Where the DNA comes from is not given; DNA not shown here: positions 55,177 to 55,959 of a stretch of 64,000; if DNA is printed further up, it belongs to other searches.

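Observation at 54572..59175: Orphan T6SS-style cargo island: DUF4123 adaptor, Tle1-like lipase and membrane-anchored putative immunity, with no vgrG/PAAR/hcp or T6SS core in view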

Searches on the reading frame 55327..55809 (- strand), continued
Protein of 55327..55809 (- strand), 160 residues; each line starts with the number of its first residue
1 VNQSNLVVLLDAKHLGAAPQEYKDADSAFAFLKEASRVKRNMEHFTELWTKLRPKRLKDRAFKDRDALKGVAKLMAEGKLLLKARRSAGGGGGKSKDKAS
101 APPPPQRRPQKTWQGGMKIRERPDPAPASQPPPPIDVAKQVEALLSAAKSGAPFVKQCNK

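Call 93: list_cluster_members(proteins=[P0147, P0148, P0150, P0151, P0152, P0153, P0154, P0155, P0158, P0160])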
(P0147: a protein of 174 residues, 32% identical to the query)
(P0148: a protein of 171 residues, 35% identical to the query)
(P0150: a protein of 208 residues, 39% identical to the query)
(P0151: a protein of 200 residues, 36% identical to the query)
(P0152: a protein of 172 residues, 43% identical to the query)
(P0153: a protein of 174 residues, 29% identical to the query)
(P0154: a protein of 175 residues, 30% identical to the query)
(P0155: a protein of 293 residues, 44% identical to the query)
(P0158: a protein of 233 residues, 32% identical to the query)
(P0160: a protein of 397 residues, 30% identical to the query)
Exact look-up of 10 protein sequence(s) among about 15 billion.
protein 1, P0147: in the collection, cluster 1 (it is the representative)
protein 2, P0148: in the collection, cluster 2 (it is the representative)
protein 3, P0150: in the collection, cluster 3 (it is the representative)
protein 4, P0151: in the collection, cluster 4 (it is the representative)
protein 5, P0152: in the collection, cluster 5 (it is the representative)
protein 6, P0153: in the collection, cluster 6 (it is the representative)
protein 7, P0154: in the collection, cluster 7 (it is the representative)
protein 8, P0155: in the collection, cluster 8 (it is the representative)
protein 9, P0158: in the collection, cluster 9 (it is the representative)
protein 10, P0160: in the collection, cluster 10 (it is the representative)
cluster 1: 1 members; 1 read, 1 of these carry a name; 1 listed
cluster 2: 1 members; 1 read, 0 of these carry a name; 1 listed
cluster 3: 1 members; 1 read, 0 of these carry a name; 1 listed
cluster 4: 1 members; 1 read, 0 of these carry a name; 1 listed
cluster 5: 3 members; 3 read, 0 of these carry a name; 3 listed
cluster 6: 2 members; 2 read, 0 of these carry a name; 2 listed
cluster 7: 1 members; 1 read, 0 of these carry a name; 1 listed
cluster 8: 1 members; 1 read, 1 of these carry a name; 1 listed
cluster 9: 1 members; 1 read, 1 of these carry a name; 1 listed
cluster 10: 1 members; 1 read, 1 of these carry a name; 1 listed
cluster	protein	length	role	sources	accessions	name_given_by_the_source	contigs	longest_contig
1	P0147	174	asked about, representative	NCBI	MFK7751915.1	MAG: hypothetical protein AB8B51_05150 [Sedimentitalea sp.]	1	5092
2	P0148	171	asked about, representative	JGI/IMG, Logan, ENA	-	-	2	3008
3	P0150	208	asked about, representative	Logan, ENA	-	-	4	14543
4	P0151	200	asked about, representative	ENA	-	-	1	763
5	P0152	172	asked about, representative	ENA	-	-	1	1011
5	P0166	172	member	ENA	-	-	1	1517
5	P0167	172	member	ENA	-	-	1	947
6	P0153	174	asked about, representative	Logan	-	-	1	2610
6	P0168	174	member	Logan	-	-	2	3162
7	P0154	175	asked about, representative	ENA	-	-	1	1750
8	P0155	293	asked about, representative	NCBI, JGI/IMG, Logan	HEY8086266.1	MAG TPA: hypothetical protein VIF09_00425 [Polyangiaceae bacterium] | hypothetical protein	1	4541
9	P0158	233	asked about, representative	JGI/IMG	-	hypothetical protein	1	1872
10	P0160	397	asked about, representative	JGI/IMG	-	hypothetical protein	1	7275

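Call 94: find_encoding_contigs(protein=P0164, flank=10000, max_places=3)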
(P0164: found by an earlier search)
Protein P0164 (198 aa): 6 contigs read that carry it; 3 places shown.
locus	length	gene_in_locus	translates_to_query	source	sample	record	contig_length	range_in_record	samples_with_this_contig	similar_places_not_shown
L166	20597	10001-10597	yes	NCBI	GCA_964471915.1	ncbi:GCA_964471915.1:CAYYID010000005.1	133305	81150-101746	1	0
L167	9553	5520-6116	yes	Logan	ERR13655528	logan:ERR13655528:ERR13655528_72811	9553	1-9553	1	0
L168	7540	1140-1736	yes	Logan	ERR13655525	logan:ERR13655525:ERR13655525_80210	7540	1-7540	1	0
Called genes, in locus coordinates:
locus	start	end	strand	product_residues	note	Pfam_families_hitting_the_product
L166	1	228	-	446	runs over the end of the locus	PF00696:AA_kinase, PF22468:ACT_9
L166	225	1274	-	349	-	PF01118:Semialdhyde_dh, PF02774:Semialdhyde_dhC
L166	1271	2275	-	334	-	PF01546:Peptidase_M20, PF07687:M20_dimer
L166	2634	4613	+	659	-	-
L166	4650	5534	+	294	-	PF03631:Virul_fac_BrkB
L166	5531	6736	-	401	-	-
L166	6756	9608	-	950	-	PF17210:SdrD_B (weak)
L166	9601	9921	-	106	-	-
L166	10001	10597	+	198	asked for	-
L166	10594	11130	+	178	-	PF13503:DUF4123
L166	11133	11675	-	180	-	-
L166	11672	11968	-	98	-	-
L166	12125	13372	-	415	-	PF01546:Peptidase_M20, PF07687:M20_dimer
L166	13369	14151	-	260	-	PF00106:adh_short, PF08659:KR, PF23441:SDR (weak), PF13561:adh_short_C2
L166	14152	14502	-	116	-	PF02311:AraC_binding (weak), PF07883:Cupin_2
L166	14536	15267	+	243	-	PF27226:AF_1845 (weak)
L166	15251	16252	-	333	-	PF08100:Dimerisation, PF13489:Methyltransf_23, PF00891:Methyltransf_2, PF01209:Ubie_methyltran (weak), PF13649:Methyltransf_25, PF13847:Methyltransf_31, PF08241:Methyltransf_11, PF08242:Methyltransf_12, +1 more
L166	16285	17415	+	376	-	PF00155:Aminotran_1_2, PF01041:DegT_DnrJ_EryC1 (weak)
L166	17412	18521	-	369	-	PF00155:Aminotran_1_2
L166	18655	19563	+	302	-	PF00165:HTH_AraC, PF12833:HTH_18, PF06445:GyrI-like, PF14526:Cass2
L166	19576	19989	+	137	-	PF00903:Glyoxalase (weak)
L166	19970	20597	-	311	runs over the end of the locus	-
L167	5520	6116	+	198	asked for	-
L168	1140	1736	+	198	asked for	-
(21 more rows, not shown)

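Call 103: search_dna_similar(query=window:55327-55809:-, collection=plasmids, mode=protein, max_evalue=0.1, max_rows=20)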
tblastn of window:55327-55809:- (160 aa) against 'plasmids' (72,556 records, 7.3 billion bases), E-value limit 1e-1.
No match.
